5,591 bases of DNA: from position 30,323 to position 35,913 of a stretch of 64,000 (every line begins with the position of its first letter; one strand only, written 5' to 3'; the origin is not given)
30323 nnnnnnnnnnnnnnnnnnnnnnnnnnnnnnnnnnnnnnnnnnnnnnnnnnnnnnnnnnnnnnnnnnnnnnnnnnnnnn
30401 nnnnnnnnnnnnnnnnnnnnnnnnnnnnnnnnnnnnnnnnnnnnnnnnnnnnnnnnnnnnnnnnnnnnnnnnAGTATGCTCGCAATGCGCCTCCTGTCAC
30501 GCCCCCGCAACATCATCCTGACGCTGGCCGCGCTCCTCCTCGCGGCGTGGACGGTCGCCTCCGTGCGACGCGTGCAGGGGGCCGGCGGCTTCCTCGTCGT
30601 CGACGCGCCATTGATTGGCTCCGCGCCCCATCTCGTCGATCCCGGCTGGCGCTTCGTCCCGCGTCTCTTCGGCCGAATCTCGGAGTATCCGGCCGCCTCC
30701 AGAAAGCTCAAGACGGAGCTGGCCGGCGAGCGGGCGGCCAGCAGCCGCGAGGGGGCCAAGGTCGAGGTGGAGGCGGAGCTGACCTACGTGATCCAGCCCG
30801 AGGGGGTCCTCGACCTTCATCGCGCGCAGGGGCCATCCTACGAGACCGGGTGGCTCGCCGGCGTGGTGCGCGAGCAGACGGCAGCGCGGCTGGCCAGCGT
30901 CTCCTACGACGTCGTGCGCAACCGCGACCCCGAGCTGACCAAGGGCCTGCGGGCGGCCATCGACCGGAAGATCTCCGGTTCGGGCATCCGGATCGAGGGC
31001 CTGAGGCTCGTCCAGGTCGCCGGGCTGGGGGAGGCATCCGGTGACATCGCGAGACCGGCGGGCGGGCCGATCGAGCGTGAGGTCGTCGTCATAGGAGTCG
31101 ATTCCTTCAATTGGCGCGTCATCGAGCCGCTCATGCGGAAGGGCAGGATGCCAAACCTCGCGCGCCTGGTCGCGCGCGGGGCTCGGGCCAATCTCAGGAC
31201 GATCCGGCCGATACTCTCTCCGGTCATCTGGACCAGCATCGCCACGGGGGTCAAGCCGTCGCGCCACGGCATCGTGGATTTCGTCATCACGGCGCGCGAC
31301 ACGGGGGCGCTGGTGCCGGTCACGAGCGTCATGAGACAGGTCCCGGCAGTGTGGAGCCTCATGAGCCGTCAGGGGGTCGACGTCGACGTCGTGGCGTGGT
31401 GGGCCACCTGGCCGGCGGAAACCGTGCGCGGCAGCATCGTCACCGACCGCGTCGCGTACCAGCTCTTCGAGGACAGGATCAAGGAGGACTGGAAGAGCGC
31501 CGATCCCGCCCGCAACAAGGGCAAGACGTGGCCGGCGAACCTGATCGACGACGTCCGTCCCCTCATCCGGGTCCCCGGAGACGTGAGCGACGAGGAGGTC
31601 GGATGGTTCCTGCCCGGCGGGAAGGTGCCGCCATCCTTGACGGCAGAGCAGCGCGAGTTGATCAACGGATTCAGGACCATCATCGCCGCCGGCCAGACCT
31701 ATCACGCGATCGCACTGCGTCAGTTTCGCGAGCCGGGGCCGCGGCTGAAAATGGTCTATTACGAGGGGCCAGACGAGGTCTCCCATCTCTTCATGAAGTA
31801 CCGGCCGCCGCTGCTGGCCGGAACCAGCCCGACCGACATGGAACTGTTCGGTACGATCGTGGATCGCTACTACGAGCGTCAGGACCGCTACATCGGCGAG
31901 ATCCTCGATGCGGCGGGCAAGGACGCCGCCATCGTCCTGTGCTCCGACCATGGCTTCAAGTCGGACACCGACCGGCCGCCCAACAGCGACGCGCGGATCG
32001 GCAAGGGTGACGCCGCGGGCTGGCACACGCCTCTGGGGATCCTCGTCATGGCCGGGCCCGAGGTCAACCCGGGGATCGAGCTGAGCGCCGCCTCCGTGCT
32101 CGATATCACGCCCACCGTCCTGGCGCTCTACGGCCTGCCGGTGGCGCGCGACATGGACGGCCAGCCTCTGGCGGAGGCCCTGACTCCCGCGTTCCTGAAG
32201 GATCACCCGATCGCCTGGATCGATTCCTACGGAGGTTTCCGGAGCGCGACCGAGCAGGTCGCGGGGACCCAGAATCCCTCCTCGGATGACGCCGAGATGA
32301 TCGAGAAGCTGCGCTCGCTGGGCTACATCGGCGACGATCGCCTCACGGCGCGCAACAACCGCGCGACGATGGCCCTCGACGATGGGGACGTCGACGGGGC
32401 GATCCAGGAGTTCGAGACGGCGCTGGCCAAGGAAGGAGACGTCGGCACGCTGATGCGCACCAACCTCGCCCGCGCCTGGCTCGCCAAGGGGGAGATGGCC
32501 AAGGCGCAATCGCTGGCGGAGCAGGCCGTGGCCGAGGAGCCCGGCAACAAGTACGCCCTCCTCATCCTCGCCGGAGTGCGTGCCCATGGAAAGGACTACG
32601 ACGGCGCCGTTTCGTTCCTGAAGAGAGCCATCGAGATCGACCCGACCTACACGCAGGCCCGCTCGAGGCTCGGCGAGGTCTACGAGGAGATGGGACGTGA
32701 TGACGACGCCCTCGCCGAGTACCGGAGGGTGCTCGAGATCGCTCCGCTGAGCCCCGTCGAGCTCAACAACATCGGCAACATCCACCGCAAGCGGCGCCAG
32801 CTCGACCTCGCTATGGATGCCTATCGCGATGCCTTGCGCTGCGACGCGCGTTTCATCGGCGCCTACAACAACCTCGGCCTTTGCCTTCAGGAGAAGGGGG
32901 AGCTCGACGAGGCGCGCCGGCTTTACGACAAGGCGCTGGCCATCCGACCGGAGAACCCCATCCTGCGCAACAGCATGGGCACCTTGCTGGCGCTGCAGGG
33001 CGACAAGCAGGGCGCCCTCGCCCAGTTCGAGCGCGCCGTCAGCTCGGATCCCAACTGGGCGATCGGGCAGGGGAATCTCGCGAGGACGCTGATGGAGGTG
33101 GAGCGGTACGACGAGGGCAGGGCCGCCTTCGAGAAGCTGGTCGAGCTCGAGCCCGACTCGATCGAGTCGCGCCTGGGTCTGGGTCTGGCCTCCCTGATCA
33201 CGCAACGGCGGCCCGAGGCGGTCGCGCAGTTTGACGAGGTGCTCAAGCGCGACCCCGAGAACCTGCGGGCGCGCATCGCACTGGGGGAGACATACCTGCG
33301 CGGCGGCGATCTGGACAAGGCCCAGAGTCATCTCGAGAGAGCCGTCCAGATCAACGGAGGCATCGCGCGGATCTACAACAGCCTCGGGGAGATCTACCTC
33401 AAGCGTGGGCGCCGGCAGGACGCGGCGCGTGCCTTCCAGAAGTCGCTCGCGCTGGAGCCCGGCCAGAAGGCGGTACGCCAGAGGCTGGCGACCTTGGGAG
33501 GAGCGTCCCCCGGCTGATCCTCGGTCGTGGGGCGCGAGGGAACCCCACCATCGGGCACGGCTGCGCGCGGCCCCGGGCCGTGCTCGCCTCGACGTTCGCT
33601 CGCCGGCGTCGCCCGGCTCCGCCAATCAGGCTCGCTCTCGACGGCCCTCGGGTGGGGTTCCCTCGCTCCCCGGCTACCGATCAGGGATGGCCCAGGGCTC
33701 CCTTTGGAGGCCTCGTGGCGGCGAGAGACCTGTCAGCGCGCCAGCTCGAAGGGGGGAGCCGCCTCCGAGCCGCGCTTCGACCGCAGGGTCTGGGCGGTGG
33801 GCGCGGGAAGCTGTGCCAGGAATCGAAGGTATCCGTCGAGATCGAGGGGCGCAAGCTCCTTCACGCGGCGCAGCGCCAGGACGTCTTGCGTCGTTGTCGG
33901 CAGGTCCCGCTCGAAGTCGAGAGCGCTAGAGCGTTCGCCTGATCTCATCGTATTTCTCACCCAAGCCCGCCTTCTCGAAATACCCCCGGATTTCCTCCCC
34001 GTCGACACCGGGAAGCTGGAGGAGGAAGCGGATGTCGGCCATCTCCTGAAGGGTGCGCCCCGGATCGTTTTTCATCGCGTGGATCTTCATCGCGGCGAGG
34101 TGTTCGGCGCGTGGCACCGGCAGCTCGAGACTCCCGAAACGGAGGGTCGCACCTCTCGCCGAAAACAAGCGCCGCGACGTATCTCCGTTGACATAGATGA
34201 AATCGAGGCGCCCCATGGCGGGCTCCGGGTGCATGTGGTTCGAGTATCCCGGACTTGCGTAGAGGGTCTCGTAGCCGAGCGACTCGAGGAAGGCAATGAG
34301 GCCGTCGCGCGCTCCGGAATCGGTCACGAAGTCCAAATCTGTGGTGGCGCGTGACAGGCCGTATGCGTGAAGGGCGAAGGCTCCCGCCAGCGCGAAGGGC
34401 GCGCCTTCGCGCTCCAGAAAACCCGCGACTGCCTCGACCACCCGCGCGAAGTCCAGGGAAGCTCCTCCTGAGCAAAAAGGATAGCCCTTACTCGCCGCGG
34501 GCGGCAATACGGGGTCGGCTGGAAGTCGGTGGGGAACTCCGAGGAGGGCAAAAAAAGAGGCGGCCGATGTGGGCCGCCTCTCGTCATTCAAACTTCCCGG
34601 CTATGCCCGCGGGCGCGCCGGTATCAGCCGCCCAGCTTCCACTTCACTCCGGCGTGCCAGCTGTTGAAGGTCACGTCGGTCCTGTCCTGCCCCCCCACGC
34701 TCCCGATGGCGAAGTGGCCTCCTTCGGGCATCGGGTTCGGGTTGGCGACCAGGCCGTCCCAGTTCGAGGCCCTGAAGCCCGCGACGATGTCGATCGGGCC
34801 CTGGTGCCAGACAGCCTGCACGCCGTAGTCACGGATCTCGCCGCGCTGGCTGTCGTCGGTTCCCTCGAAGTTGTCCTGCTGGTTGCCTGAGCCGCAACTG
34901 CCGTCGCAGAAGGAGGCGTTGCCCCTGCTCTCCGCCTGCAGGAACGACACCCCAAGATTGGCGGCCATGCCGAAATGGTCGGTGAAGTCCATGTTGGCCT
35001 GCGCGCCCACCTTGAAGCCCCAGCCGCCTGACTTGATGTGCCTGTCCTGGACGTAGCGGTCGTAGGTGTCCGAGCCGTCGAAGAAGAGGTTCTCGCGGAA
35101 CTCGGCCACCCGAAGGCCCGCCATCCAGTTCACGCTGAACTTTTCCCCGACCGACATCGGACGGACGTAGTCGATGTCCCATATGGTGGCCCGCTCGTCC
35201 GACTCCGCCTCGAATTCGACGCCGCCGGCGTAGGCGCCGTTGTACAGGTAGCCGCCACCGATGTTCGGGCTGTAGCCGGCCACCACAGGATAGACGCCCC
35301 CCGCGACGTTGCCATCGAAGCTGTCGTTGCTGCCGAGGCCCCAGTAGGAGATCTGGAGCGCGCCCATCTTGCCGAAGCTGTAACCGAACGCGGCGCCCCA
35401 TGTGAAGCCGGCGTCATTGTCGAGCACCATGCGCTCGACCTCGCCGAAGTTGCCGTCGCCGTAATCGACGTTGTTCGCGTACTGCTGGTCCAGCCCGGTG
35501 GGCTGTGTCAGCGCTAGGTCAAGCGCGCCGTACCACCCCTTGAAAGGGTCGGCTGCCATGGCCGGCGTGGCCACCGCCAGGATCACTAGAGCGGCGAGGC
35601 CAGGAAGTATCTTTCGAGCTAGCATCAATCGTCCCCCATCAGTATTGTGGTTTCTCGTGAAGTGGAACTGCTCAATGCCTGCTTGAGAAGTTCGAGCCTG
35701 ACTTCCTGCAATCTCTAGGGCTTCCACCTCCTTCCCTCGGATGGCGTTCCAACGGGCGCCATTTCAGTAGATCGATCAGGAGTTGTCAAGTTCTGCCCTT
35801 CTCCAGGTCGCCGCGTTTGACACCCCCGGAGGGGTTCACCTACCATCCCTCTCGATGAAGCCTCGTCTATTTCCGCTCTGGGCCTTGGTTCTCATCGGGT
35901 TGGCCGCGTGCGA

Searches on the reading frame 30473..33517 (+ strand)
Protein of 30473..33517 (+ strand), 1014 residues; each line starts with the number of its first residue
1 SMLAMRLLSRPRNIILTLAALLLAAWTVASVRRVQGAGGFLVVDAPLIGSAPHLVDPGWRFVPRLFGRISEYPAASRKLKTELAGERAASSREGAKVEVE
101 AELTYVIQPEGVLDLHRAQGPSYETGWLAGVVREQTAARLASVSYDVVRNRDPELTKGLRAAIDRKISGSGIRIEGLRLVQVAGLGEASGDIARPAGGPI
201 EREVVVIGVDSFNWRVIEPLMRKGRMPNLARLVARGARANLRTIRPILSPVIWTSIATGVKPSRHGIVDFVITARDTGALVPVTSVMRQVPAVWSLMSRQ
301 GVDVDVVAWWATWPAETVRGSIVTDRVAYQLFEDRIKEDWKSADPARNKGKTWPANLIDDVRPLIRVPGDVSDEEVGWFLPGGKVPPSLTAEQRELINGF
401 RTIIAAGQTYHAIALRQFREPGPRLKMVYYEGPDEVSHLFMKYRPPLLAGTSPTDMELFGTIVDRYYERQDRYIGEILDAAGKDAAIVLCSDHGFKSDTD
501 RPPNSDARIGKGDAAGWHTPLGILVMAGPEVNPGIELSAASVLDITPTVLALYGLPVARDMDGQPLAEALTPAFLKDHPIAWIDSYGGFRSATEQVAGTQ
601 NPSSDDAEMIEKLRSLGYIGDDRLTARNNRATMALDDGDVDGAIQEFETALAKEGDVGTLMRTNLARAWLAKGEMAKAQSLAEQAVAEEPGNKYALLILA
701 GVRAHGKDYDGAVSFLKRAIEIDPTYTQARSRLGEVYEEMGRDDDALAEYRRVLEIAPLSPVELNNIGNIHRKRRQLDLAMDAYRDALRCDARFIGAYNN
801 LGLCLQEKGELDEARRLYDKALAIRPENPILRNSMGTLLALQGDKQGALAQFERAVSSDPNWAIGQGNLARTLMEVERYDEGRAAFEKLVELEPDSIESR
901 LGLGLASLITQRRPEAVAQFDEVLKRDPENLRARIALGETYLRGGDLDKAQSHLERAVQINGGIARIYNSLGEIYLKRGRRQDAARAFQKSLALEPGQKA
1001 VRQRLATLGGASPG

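Call 26: search_protein_families(library=pfam, proteins=[window:30473-33517:+], max_evalue=0.001)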
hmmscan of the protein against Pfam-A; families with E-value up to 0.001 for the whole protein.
window:30473-33517:+ (1014 aa): 31 families (the best 25 are shown)
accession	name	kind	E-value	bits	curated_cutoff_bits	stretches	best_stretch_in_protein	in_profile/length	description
PF07719.23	TPR_2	-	2.4e-53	174.3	27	3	797-828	3-34/34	Tetratricopeptide repeat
PF00515.34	TPR_1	-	4.5e-47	156.5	27.8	2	797-828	3-34/34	Tetratricopeptide repeat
PF14559.12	TPR_19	-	1.5e-40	137.8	25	4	707-759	5-57/68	Tetratricopeptide repeat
PF13181.12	TPR_8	-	3e-38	127.1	25.7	1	797-828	3-34/34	Tetratricopeptide repeat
PF13432.12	TPR_16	-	1e-37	128.5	32.7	6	869-929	3-63/65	Tetratricopeptide repeat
PF13431.12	TPR_17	-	1e-37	125.7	24.4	1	783-815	1-33/34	Tetratricopeptide repeat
PF13414.12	TPR_11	-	1.6e-34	117.8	26.8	3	807-843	6-42/42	TPR repeat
PF13424.12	TPR_12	-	1.3e-33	115.5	30.1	5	797-857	5-73/77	Tetratricopeptide repeat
PF13428.12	TPR_14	-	4.2e-31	104.7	23.5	0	932-973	2-43/44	Tetratricopeptide repeat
PF01663.27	Phosphodiest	-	2.4e-30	106.7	23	1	204-497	1-223/342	Type I phosphodiesterase / nucleotide pyrophosphatase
PF13374.12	TPR_10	-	2.2e-23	82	27.5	1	797-825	4-32/42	Tetratricopeptide repeat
PF13176.12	TPR_7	-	7.9e-23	79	27.9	0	969-998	3-34/36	Tetratricopeptide repeat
PF13174.12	TPR_6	-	1.5e-20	72.8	26.3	0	729-760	2-33/33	Tetratricopeptide repeat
PF23914.1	TPR_CcmH_CycH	-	4.5e-17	62.8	42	1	868-957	55-147/158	Cytochrome c-type biogenesis protein H TPR domain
PF25063.1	ARM_TT21_C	-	6.2e-14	52.8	35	1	885-1005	43-170/209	Tetratricopeptide repeat protein 21 C-terminal ARM domain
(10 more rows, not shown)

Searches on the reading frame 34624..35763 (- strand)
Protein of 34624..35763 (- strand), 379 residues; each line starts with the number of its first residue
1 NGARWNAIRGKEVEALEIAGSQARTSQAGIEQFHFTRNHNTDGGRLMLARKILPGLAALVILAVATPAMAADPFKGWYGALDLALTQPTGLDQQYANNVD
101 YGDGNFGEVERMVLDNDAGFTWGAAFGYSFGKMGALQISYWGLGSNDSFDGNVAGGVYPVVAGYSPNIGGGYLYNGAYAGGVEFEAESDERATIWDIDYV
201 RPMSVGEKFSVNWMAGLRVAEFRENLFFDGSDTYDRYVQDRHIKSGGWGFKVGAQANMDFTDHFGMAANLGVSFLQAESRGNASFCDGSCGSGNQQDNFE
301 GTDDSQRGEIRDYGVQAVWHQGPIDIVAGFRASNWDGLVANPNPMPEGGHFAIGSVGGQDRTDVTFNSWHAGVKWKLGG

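Call 26: search_protein_families(library=pfam, proteins=[window:34624-35763:-], max_evalue=0.001)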
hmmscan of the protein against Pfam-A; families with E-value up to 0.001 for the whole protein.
window:34624-35763:- (379 aa): 2 families
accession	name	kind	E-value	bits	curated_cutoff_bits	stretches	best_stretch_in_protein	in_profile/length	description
PF05150.18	Legionella_OMP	-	3.3e-06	26.7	25.4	1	87-289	20-200/281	Legionella pneumophila major outer membrane protein precursor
PF13505.12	OMP_b-brl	-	8.4e-06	26.5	28.7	1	57-267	2-147/175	Outer membrane protein beta-barrel domain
